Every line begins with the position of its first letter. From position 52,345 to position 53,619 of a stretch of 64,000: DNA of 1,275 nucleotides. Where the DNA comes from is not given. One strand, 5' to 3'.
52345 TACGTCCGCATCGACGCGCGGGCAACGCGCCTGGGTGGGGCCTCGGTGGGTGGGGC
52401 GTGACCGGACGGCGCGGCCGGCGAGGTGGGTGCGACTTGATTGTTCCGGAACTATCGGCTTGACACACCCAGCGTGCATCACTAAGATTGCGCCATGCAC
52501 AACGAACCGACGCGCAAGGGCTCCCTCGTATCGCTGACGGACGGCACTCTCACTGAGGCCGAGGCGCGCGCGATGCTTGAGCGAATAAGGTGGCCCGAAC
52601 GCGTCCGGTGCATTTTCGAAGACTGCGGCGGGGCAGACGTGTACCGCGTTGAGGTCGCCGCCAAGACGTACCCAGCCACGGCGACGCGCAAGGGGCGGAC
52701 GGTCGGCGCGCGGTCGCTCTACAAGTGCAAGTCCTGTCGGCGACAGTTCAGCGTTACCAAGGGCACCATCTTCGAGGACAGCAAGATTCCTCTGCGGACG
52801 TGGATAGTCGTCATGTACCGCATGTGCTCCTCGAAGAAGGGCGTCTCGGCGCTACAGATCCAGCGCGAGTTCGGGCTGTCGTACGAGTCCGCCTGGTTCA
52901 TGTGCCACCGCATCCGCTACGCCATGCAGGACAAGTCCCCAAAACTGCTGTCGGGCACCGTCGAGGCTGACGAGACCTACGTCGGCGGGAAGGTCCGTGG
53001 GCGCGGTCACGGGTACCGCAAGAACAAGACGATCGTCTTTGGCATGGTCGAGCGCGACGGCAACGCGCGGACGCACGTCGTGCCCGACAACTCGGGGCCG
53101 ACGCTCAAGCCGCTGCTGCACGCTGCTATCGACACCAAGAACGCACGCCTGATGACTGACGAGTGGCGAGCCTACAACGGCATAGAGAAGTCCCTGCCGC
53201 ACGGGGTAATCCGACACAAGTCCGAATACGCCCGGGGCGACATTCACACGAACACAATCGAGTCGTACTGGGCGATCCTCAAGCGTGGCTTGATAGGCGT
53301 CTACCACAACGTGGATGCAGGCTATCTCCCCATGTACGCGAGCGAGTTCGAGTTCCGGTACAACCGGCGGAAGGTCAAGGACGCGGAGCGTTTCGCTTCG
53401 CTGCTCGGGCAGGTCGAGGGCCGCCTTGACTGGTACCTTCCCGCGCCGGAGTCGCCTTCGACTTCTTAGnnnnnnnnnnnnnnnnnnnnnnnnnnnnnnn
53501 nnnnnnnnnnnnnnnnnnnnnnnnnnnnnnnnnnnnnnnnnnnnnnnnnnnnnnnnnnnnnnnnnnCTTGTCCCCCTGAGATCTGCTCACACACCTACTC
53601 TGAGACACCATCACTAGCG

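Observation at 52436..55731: Recently inserted IS1595-type transposon carrying a methyltransferase–Mrr nuclease fusion as cargo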

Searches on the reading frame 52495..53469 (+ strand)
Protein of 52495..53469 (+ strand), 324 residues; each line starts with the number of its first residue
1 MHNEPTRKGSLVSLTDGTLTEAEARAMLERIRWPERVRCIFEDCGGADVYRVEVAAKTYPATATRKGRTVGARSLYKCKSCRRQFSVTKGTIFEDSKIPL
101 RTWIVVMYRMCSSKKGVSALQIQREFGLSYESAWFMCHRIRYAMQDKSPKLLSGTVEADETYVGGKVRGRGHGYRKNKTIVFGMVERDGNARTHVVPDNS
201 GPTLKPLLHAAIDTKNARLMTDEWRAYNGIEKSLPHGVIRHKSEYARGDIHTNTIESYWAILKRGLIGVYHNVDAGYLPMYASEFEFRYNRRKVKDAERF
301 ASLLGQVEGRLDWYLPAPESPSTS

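Call 4: search_protein_families(library=pfam, proteins=[window:52495-53469:+], max_evalue=0.01)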
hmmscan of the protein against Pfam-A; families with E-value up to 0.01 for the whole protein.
window:52495-53469:+ (324 aa): 2 families
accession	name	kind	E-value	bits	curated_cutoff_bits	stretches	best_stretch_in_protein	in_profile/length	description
PF12762.13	DDE_Tnp_IS1595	-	1.8e-38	132.4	27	1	152-290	2-153/153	ISXO2-like transposase domain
PF12760.12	Zn_ribbon_IS1595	-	2.8e-07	30.8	25.4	1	20-84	2-46/46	Transposase zinc-ribbon domain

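Call 7: find_encoding_contigs(protein=window:52495-53469:+, flank=10000, max_places=10)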
Protein window:52495-53469:+ (324 aa): 6 contigs read that carry it; 6 places shown.
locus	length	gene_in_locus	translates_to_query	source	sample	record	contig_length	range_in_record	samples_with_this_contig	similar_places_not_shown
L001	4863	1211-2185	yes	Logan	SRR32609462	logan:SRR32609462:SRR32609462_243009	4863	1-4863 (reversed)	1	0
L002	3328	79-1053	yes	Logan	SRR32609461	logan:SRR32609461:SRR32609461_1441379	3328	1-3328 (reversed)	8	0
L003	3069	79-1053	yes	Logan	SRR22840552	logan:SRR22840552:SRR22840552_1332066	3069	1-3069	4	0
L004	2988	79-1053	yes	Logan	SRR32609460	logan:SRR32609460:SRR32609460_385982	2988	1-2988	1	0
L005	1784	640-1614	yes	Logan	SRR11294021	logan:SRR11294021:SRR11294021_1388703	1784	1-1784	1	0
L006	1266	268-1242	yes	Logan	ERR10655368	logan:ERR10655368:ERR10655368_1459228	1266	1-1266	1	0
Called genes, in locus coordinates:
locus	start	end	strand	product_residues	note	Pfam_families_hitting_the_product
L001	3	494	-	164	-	?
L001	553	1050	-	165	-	PF00293:NUDIX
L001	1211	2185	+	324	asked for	PF12760:Zn_ribbon_IS1595 (weak), PF12762:DDE_Tnp_IS1595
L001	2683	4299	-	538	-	PF01555:N6_N4_Mtase, PF22722:NA-iREase1 (weak)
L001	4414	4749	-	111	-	-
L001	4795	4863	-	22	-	?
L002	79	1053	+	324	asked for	PF12760:Zn_ribbon_IS1595 (weak), PF12762:DDE_Tnp_IS1595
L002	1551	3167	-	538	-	PF01555:N6_N4_Mtase, PF22722:NA-iREase1 (weak)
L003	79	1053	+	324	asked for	PF12760:Zn_ribbon_IS1595 (weak), PF12762:DDE_Tnp_IS1595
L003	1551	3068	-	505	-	?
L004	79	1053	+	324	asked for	PF12760:Zn_ribbon_IS1595 (weak), PF12762:DDE_Tnp_IS1595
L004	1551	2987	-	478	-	?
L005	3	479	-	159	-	?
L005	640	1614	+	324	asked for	PF12760:Zn_ribbon_IS1595 (weak), PF12762:DDE_Tnp_IS1595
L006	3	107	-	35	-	?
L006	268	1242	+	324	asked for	PF12760:Zn_ribbon_IS1595 (weak), PF12762:DDE_Tnp_IS1595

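Call 12: find_homologous_proteins(query=window:52495-53469:+)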
Query window:52495-53469:+ (324 aa): 7649 proteins with E <= 0.001 among 8000 candidates; the best 120 are listed.
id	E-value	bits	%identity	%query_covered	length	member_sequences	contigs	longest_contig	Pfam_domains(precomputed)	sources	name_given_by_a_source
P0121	6.8e-221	750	100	100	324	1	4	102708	PF12760.13,PF12762.14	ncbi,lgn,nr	ncbi:MAG: IS1595 family transposase [Dehalococcoidia bacterium]|nr:IS1595 family transposase [Dehalo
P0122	3.3e-158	544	75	100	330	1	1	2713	PF12760.13,PF12762.14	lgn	-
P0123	5.8e-144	497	71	97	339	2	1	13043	PF12760.13,PF12762.14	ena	-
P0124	1.3e-142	493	70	100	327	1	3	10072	PF12760.13,PF12762.14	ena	-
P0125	2.9e-135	469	67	98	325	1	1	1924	PF12760.13,PF12762.14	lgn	-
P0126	4.3e-133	461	65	97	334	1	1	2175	PF12760.13,PF12762.14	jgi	jgi:transposase-like protein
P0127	6.6e-132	458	66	97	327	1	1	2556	PF12760.13,PF12762.14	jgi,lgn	jgi:transposase-like protein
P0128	1.7e-131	456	65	97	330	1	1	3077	PF12760.13,PF12762.14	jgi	jgi:transposase-like protein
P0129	2.0e-131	456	63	99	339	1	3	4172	PF12760.13,PF12762.14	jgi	jgi:transposase-like protein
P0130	2.9e-131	455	63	98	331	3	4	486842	PF12760.13,PF12762.14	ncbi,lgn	-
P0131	6.0e-130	451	63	100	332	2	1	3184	PF12760.13,PF12762.14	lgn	-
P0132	4.4e-129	448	62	100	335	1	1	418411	PF12760.13,PF12762.14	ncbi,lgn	ncbi:MAG: IS1595 family transposase [Dehalococcoidia bacterium]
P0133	6.6e-129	448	64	97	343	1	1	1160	PF12760.13,PF12762.14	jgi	jgi:transposase-like protein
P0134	2.8e-128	446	64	97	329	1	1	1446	PF12760.13,PF12762.14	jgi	jgi:transposase-like protein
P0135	6.9e-128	444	61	100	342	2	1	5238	PF12760.13,PF12762.14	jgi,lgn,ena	-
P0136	9.5e-128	444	63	97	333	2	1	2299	PF12760.13,PF12762.14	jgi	jgi:transposase-like protein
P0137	1.7e-127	443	62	100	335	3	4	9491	PF12760.13,PF12762.14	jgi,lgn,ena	jgi:transposase-like protein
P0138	2.9e-127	442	62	100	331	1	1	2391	PF12760.13,PF12762.14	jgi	jgi:transposase-like protein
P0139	1.4e-126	440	62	97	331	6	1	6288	PF12760.13,PF12762.14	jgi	jgi:transposase-like protein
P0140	2.2e-126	439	61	98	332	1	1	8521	PF12760.13,PF12762.14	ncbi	-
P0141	2.3e-126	439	60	100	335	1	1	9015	PF12760.13,PF12762.14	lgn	-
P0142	4.7e-126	438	61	99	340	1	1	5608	PF12760.13,PF12762.14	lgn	-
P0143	5.2e-126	438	63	98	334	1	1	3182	PF12760.13,PF12762.14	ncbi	-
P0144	5.3e-126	438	61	97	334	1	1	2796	PF12760.13,PF12762.14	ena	-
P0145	1.8e-125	436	62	97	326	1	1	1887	PF12760.13,PF12762.14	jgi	jgi:transposase-like protein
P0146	3.6e-125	435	59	99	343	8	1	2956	PF12760.13,PF12762.14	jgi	jgi:transposase-like protein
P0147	7.0e-125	434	59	98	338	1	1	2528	PF12760.13,PF12762.14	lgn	-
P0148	9.2e-125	434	62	97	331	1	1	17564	PF12760.13,PF12762.14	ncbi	-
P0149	1.2e-124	434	60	97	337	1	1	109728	PF12760.13,PF12762.14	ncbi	-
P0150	3.4e-124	432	60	97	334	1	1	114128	PF12760.13,PF12762.14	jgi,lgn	jgi:transposase-like protein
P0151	4.0e-124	432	59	97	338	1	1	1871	PF12760.13,PF12762.14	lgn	-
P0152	5.9e-124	431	60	97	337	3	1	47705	PF12760.13,PF12762.14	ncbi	-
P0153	1.2e-123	430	61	98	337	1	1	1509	PF12760.13,PF12762.14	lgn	-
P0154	1.8e-123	430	60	97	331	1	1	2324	PF12760.13,PF12762.14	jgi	jgi:transposase-like protein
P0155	2.0e-123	430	60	100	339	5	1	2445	PF12760.13,PF12762.14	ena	-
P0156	2.0e-123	430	61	97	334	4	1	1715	PF12760.13,PF12762.14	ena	-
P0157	2.7e-123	429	60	98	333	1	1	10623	PF12760.13,PF12762.14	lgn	-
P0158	2.7e-123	429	59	97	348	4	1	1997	PF12760.13,PF12762.14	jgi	jgi:transposase-like protein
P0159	3.0e-123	429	59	100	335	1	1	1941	PF12760.13,PF12762.14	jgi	jgi:transposase-like protein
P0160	3.2e-123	429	62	98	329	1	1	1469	PF12760.13,PF12762.14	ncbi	-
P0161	3.9e-123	429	60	97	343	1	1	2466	PF12760.13,PF12762.14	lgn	-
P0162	5.7e-123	428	59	97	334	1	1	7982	PF12760.13,PF12762.14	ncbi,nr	ncbi:MAG: IS1595 family transposase [Chloroflexi bacterium]|nr:IS1595 family transposase [Chloroflex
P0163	1.0e-122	427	62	97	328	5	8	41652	PF12760.13,PF12762.14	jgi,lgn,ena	-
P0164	1.4e-122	427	63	97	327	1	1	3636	PF12760.13,PF12762.14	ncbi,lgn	-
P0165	2.0e-122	426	60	100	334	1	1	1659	PF12760.13,PF12762.14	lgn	-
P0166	4.7e-122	425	59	97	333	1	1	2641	PF12760.13,PF12762.14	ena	-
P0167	1.1e-121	424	62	97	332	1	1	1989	PF12760.13,PF12762.14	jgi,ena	-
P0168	1.4e-121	424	64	96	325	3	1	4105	PF12760.13,PF12762.14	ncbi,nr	ncbi:MAG TPA: IS1595 family transposase, partial [Dehalococcoidia bacterium]|nr:IS1595 family transp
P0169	1.5e-121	423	58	99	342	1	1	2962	PF12760.13,PF12762.14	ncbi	-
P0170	1.9e-121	423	61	97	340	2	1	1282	PF12760.13,PF12762.14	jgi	jgi:transposase-like protein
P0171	3.2e-121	422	59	97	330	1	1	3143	PF12760.13,PF12762.14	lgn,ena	-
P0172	4.0e-121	422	59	97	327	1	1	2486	PF12760.13,PF12762.14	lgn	-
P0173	1.3e-120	420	58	97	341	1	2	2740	PF12760.13,PF12762.14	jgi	jgi:transposase-like protein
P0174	1.5e-120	420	59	97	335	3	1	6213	PF12760.13,PF12762.14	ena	-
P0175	1.5e-120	420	59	97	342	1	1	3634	PF12760.13,PF12762.14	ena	-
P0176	2.1e-120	420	59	97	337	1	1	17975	PF12760.13,PF12762.14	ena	-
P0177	2.2e-120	420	58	100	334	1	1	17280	PF12760.13,PF12762.14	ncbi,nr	ncbi:MAG TPA: IS1595 family transposase [Dehalococcoidia bacterium]|nr:IS1595 family transposase [De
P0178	4.6e-120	419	60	97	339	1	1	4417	PF12760.13,PF12762.14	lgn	-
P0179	1.2e-119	417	56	99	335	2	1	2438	PF12760.13,PF12762.14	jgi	jgi:transposase-like protein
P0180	3.0e-119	416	58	97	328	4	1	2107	PF12760.13,PF12762.14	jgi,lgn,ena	-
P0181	3.9e-119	416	58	100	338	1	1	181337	PF12760.13,PF12762.14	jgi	jgi:transposase-like protein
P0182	6.5e-119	415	58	100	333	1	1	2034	PF12760.13,PF12762.14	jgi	jgi:transposase-like protein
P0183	1.0e-118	414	60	97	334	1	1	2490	PF12760.13,PF12762.14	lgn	-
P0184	1.1e-118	414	57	100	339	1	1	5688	PF12760.13,PF12762.14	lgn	-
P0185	1.9e-118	413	58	97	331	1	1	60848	PF12760.13,PF12762.14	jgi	jgi:transposase-like protein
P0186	2.7e-118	413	58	99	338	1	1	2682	PF12760.13,PF12762.14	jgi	-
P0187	2.9e-118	413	57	97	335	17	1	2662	PF12760.13,PF12762.14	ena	-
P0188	4.0e-118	412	61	97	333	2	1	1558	PF12760.13,PF12762.14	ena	-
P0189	1.1e-117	411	58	97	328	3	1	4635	PF12760.13,PF12762.14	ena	-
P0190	5.0e-117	409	61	97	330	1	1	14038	PF12760.13,PF12762.14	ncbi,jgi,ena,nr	ncbi:MAG TPA: IS1595 family transposase [Dehalococcoidia bacterium]|nr:IS1595 family transposase [De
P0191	5.4e-117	409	57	97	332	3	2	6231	PF12760.13,PF12762.14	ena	-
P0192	6.3e-117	408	57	100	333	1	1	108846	PF12760.13,PF12762.14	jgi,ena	-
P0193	7.2e-117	408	59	97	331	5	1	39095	PF12760.13,PF12762.14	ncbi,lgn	-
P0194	7.5e-117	408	55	99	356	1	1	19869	PF12760.13,PF12762.14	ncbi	-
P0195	7.7e-117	408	57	97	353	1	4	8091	PF12760.13,PF12762.14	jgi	-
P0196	8.9e-117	408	59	97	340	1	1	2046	PF12760.13,PF12762.14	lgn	-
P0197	1.4e-116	407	58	97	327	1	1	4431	PF12760.13,PF12762.14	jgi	jgi:transposase-like protein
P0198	1.4e-116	407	57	97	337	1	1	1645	PF12760.13,PF12762.14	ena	-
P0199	3.1e-116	406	57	97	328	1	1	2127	PF12760.13,PF12762.14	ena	-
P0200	1.1e-115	404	57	99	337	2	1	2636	PF12760.13,PF12762.14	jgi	jgi:transposase-like protein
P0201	1.5e-115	404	58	99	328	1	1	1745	PF12760.13,PF12762.14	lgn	-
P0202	2.0e-115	403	58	97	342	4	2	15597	PF12760.13,PF12762.14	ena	-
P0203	2.1e-115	403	59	99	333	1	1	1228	PF12760.13,PF12762.14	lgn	-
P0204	2.8e-115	403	60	97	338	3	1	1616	PF12760.13,PF12762.14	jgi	jgi:transposase-like protein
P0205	5.1e-115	402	57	97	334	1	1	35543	PF12760.13,PF12762.14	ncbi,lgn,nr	ncbi:MAG: IS1595 family transposase [Chloroflexota bacterium]|nr:IS1595 family transposase [Chlorofl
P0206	5.3e-115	402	58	96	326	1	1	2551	PF12760.13,PF12762.14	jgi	jgi:transposase-like protein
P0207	5.4e-115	402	60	97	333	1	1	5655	PF12760.13,PF12762.14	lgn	-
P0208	5.7e-115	402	59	97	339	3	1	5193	PF12760.13,PF12762.14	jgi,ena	-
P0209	6.9e-115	402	59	97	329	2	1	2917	PF12760.13,PF12762.14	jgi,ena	-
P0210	1.9e-114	400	58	97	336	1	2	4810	PF12760.13,PF12762.14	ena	-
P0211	5.9e-114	399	59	97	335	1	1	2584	PF12760.13,PF12762.14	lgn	-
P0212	7.7e-114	398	58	97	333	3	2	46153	PF12760.13,PF12762.14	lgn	-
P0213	9.3e-114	398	59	97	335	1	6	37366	PF12760.13,PF12762.14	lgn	-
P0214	1.1e-113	398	60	97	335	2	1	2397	PF12760.13,PF12762.14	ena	-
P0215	3.2e-113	396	59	95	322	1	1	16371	PF12760.13,PF12762.14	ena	-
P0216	7.0e-113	395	58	97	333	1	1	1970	PF12760.13,PF12762.14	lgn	-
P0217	1.2e-112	394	57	97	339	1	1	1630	PF12760.13,PF12762.14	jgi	jgi:transposase-like protein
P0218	1.5e-112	394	57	97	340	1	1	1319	PF12760.13,PF12762.14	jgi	jgi:transposase-like protein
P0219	2.8e-112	393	58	97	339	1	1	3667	PF12760.13,PF12762.14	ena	-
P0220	3.8e-112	393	56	99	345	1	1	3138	PF12760.13,PF12762.14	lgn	-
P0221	3.8e-112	393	58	97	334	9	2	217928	PF12760.13,PF12762.14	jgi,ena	-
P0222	4.0e-112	393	56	99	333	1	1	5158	PF12760.13,PF12762.14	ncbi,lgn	-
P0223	4.8e-112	392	57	99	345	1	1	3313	PF12760.13,PF12762.14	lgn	-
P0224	6.5e-112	392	57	97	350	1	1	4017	PF12760.13,PF12762.14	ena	-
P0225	7.7e-112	392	57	97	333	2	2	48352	PF12760.13,PF12762.14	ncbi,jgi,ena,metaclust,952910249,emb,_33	jgi:transposase-like protein|metaclust:\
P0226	7.7e-112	392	58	97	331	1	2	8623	PF12760.13,PF12762.14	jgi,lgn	jgi:transposase-like protein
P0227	7.9e-112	392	57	97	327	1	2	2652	PF12760.13,PF12762.14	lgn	-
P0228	7.9e-112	392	56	99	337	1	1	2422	PF12760.13,PF12762.14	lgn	-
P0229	9.8e-112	391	58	97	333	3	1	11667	PF12760.13,PF12762.14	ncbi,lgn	-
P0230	1.0e-111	391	56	97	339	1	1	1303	PF12760.13,PF12762.14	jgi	jgi:transposase-like protein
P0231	1.6e-111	391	55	100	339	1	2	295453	PF12760.13,PF12762.14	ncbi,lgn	ncbi:MAG: IS1595 family transposase [Dehalococcoidia bacterium]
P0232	2.5e-111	390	58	97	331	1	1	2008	PF12760.13,PF12762.14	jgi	-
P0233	2.6e-111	390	57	99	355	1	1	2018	PF12760.13,PF12762.14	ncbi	-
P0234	2.8e-111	390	54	98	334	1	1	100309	PF12760.13,PF12762.14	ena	-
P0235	4.9e-111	389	58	97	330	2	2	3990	PF12760.13,PF12762.14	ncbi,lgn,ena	-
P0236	4.9e-111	389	56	97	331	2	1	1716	PF12760.13,PF12762.14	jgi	jgi:transposase-like protein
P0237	9.7e-111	388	58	97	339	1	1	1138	PF12760.13,PF12762.14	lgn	-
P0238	3.2e-110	386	56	97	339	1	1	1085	PF12760.13,PF12762.14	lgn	-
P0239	4.0e-110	386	57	97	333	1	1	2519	PF12760.13,PF12762.14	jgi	jgi:transposase-like protein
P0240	4.4e-110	386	54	97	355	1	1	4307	PF12760.13,PF12762.14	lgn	-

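Call 15: find_related_loci(query=A1, collection=genome_contigs, flank=8000)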
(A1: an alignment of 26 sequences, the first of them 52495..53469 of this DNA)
Query A1 (324 aa) in genome_contigs; peptide patterns used: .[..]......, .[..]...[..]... (x = any residue, [..] = any of these).
290 stretches matched a pattern; 248 encode a relative of the query (tblastn E <= 1e-3); the best 80 are kept; 80 distinct loci.
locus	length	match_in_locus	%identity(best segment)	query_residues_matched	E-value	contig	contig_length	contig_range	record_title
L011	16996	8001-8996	62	1-324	9e-138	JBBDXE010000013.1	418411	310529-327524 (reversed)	MAG: Dehalococcoidia bacterium isolate LejiaD_68_21 Lejia_D_19_length_418411_cov_13, whole genome shotgun sequence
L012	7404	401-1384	63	1-322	2e-133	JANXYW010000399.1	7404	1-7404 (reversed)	MAG: Chloroflexi bacterium isolate GL140_4_metabat_127_sub GL140_4_k141_2945202, whole genome shotgun sequence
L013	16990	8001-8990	60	1-315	2e-130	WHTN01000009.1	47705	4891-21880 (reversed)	MAG: Dehalococcoidia bacterium isolate Dino_bin38 NODE_768_length_47705_cov_2.03849, whole genome shotgun sequence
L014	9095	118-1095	63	3-315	3e-130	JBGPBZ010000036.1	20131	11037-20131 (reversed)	MAG: Dehalococcoidia bacterium isolate OBJ_0618_050_61 k141_4210477_length_20131_cov_9.0000, whole genome shotgun sequen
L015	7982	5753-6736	59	1-315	7e-129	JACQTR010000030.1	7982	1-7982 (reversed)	MAG: Chloroflexi bacterium isolate NC_groundwater_1416_Ag_S-0.65um_53_17 S_p65_S5_coassembly_k141_752469, whole genome s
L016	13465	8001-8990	60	1-315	1e-127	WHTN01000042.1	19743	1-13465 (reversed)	MAG: Dehalococcoidia bacterium isolate Dino_bin38 NODE_3054_length_19743_cov_1.81342, whole genome shotgun sequence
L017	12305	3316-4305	58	1-320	4e-126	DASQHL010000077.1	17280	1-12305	MAG TPA_asm: Dehalococcoidia bacterium isolate SMAG_U11832 k141_614051, whole genome shotgun sequence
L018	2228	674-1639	59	1-315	1e-133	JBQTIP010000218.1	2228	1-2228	MAG: Actinomycetota bacterium isolate SAR1 c_000000457090, whole genome shotgun sequence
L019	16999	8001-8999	58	1-322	8e-125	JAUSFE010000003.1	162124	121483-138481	MAG: Dehalococcoidia bacterium isolate E14_maxbin.284_sub E14_k141_1161466, whole genome shotgun sequence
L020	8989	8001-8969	60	1-315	3e-123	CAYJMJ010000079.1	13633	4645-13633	MAG TPA_asm: uncultured Dehalococcoidia bacterium isolate ERP124720_co1_29 genome assembly, contig: NODE_5477_length_136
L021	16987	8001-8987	58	1-315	4e-123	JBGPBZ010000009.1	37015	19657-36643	MAG: Dehalococcoidia bacterium isolate OBJ_0618_050_61 k141_4192354_length_37015_cov_9.0570, whole genome shotgun sequen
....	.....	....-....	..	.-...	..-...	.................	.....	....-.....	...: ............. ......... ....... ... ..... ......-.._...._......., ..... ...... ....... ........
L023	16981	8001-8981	58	1-315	1e-121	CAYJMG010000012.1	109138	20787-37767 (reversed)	MAG TPA_asm: uncultured Dehalococcoidia bacterium isolate ERP124720_co1_124 genome assembly, contig: NODE_242_length_109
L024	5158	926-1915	56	1-322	3e-120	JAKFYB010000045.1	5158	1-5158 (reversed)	MAG: Dehalococcoidia bacterium isolate ND5_Bin_30 ND5_0020208, whole genome shotgun sequence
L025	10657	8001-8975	58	1-315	1e-119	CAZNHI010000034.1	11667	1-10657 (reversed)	MAG TPA_asm: uncultured Dehalococcoidia bacterium isolate SRP136066_co1_19 genome assembly, contig: NODE_6956_length_116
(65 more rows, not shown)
